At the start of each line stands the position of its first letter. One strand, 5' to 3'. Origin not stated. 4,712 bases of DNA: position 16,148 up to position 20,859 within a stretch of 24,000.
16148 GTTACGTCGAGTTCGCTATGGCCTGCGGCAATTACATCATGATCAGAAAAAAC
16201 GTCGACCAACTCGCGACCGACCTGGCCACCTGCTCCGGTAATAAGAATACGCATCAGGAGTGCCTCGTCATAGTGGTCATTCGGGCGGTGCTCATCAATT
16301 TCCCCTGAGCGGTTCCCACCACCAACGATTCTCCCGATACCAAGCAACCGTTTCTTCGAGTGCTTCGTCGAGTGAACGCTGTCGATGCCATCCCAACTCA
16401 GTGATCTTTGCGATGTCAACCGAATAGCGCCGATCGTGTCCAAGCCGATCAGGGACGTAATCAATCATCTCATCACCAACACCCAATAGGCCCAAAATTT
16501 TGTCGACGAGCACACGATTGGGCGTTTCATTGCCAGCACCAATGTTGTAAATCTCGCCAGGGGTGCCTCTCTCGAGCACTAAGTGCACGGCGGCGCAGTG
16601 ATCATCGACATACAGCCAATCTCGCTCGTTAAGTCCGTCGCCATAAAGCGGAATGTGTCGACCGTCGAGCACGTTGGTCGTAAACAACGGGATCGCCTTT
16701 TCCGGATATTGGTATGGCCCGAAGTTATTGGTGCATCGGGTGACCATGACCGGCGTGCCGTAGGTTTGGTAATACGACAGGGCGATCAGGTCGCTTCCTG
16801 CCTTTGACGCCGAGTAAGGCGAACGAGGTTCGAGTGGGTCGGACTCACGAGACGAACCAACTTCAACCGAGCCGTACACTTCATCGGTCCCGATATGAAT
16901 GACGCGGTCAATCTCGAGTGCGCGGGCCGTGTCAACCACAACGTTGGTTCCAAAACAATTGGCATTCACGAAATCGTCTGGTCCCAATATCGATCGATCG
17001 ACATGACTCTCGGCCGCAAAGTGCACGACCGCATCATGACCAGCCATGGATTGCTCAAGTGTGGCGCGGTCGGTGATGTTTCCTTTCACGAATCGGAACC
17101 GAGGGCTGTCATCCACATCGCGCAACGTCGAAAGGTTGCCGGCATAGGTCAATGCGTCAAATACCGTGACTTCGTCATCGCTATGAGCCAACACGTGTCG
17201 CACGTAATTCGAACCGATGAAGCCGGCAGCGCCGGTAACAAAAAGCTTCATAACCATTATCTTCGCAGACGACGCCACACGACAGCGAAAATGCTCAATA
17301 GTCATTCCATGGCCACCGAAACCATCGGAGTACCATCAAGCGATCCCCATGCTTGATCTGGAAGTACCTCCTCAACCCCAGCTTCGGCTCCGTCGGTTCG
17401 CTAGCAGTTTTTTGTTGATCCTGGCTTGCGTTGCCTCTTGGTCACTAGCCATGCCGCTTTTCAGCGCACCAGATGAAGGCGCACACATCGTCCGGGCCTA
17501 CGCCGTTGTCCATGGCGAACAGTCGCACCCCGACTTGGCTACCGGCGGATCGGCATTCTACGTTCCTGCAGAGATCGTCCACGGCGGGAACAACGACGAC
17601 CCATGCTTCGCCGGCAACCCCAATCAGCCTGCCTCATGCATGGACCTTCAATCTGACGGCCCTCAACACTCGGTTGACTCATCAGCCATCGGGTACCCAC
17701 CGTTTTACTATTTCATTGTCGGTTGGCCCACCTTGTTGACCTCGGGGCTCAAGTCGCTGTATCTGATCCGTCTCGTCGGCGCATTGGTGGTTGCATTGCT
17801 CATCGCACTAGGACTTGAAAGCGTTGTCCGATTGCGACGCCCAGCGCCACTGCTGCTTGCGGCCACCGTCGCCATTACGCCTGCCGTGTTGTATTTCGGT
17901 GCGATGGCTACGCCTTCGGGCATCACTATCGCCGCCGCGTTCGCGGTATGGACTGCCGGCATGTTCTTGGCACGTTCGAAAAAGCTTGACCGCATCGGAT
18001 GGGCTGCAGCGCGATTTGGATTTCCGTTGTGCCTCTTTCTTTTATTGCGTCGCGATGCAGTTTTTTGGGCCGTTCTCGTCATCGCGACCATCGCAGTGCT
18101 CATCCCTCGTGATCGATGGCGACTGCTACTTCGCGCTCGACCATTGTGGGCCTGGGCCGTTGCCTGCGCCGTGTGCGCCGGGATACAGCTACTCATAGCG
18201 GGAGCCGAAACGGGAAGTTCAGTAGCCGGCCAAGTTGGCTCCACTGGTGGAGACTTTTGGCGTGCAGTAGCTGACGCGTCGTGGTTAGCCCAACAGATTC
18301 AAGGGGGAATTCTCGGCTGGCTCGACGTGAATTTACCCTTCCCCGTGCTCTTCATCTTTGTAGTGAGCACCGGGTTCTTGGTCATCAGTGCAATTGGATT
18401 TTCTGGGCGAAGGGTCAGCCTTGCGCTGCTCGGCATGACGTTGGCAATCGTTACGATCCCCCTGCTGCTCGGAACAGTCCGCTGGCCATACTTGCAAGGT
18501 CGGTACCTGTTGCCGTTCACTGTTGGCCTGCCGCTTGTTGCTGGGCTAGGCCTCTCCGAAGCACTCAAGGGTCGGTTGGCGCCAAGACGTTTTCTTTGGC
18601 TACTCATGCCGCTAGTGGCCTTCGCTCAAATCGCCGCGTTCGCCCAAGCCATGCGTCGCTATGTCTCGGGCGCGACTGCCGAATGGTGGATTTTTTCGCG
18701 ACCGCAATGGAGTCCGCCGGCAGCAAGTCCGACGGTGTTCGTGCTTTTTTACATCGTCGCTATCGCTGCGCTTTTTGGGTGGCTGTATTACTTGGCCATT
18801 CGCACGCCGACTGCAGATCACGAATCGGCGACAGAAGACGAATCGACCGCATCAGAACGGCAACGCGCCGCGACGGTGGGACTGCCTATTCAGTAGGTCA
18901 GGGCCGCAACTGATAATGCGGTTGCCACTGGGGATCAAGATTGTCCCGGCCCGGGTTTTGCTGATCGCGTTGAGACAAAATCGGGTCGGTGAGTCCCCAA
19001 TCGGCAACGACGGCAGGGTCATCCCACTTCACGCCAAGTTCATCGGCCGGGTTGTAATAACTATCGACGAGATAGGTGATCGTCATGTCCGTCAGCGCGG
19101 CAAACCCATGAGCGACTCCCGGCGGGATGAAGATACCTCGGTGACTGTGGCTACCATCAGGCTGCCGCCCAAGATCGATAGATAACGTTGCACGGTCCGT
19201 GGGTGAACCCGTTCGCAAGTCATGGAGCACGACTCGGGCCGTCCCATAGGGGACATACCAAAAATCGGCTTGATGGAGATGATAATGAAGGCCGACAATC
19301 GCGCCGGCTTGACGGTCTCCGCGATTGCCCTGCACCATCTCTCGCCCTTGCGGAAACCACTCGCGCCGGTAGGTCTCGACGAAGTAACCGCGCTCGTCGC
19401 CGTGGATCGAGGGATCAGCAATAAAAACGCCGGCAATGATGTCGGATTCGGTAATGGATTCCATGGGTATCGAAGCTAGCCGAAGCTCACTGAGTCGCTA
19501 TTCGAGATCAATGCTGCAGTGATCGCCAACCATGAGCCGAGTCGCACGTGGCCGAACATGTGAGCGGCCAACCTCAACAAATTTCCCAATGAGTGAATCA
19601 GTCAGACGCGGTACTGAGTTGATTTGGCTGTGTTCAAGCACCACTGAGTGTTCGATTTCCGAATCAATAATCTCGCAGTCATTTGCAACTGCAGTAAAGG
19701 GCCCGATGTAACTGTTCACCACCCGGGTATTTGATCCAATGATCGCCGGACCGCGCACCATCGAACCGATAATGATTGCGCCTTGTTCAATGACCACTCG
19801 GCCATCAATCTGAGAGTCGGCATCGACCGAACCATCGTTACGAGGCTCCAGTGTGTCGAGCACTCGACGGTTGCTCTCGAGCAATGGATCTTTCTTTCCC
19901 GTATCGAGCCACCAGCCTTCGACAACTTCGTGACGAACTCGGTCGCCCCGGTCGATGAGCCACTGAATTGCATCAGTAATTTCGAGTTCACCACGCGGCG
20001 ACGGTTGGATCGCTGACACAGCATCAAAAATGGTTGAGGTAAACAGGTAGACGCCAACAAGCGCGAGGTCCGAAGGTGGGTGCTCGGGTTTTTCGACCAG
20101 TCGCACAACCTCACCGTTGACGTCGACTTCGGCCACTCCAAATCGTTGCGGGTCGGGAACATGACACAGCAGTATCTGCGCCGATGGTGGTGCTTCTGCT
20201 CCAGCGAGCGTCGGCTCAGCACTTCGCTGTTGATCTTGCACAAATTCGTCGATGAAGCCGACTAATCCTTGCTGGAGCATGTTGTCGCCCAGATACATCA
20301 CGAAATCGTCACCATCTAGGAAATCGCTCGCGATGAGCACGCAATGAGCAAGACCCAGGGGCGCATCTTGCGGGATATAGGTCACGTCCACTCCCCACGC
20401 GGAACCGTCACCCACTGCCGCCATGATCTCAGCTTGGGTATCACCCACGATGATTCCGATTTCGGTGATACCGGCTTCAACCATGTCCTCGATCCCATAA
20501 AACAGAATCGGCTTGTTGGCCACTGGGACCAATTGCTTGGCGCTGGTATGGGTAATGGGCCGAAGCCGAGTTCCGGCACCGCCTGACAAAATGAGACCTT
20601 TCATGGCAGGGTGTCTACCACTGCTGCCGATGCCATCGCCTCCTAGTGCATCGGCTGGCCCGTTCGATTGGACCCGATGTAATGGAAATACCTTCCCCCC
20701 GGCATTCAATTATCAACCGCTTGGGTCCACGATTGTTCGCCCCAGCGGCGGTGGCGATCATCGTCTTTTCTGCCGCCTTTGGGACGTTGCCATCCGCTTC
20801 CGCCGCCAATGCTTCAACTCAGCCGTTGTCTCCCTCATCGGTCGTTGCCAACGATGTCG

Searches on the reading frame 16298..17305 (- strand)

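Call 18: search_protein_families(library=pfam, proteins=[window:16298-17305:-], max_evalue=0.00001)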
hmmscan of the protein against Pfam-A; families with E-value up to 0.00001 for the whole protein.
window:16298-17305:- (336 aa): 7 families
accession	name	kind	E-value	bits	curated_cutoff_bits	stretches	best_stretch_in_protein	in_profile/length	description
PF16363.11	GDP_Man_Dehyd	-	2.3e-67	228.3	27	1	22-319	1-332/332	GDP-mannose 4,6 dehydratase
PF01370.27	Epimerase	-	4.9e-63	213.2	20.9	1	22-256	2-240/240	NAD dependent epimerase/dehydratase family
PF01073.25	3Beta_HSD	-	3.7e-17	62.7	22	1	23-236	2-221/280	3-beta hydroxysteroid dehydrogenase/isomerase family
PF02719.21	Polysacc_synt_2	-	5.7e-17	62.3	20.2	1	22-276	2-249/293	Polysaccharide biosynthesis protein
PF13460.12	NAD_binding_10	-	1.2e-10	42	27.2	1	25-148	1-106/184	NAD(P)H-binding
PF04321.23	RmlD_sub_bind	-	2.9e-10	40.1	27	1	19-170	1-131/287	RmlD substrate binding domain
PF07993.18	NAD_binding_4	-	3.8e-06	26.7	20.1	0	23-192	1-205/258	Male sterility protein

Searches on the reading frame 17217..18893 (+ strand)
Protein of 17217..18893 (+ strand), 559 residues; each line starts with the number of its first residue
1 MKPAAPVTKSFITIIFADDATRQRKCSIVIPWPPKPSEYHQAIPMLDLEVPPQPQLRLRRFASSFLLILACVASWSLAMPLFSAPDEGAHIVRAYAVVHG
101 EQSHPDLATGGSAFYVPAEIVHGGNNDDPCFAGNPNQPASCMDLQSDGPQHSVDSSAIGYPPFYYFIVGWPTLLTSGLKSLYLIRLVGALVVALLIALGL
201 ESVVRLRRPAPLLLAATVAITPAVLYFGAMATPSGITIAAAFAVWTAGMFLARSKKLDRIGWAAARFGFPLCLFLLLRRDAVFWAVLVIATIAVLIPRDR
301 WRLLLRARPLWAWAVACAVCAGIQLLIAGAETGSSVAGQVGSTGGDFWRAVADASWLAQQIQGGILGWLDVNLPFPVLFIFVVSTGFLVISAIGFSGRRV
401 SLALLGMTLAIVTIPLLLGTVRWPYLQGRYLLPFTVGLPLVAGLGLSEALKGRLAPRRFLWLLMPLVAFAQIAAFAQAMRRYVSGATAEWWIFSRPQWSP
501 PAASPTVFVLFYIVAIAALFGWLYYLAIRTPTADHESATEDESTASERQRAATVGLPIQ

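Call 18: search_protein_families(library=pfam, proteins=[window:17217-18893:+], max_evalue=0.00001)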
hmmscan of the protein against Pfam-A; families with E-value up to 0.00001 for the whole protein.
window:17217-18893:+ (559 aa): 1 family
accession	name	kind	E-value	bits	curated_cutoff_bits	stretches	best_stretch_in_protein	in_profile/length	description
PF09913.15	DUF2142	-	1.4e-30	106.8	30.1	1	71-437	3-394/395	Predicted membrane protein (DUF2142)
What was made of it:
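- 15412..20604 (-): dTDP-rhamnose genes next door: rmlD, rmlB, rmlC and rmlA (with DUF2142 on the + strand at 17217-18896). rmlA is transcribed divergently from the GH25 gene. This is context, not part of the module. Pfam in call 18.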

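Call 76: search_protein_families(library=ncbifam, proteins=[window:17217-18893:+], max_evalue=0.01)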
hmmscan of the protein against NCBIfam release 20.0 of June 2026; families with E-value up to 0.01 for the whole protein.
window:17217-18893:+ (559 aa): 1 family
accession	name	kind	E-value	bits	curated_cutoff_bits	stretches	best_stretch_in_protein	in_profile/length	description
NF047440.1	LA3751_2_3_fam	subfamily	0.0026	16.6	200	1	159-461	80-369/460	LA_3751/LA_3752 family putative glycosyltransferase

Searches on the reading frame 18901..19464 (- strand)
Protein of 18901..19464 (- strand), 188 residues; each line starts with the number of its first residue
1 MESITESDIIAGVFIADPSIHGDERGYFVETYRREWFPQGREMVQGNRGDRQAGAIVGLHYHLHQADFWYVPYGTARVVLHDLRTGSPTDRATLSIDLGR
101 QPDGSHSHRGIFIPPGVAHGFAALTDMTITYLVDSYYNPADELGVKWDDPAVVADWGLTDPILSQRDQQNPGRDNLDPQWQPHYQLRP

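Call 18: search_protein_families(library=pfam, proteins=[window:18901-19464:-], max_evalue=0.00001)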
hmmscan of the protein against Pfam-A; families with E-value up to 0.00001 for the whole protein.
window:18901-19464:- (188 aa): 1 family
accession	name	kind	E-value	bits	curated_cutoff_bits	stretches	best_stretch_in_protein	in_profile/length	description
PF00908.23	dTDP_sugar_isom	-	3e-37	128.4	27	1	10-171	4-164/168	dTDP-4-dehydrorhamnose 3,5-epimerase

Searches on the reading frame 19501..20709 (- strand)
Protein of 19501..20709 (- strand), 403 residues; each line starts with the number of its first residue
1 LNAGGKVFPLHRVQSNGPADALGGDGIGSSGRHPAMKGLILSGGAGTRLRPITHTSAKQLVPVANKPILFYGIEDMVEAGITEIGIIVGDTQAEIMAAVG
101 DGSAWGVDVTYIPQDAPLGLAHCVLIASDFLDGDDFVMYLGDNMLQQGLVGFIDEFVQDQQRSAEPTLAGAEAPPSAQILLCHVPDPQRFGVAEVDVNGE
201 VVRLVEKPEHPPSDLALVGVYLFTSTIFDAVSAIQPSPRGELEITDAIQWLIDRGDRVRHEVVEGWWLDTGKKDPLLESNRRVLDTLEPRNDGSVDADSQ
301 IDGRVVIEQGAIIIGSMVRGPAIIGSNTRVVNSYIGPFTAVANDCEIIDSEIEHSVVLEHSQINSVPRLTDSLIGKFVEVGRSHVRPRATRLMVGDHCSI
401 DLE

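Call 18: search_protein_families(library=pfam, proteins=[window:19501-20709:-], max_evalue=0.00001)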
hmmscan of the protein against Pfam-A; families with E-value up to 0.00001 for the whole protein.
window:19501-20709:- (403 aa): 1 family
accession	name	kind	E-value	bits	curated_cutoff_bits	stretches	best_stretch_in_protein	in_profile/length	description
PF00483.29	NTP_transferase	-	3.2e-52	178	21.2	1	37-284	1-243/245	Nucleotidyl transferase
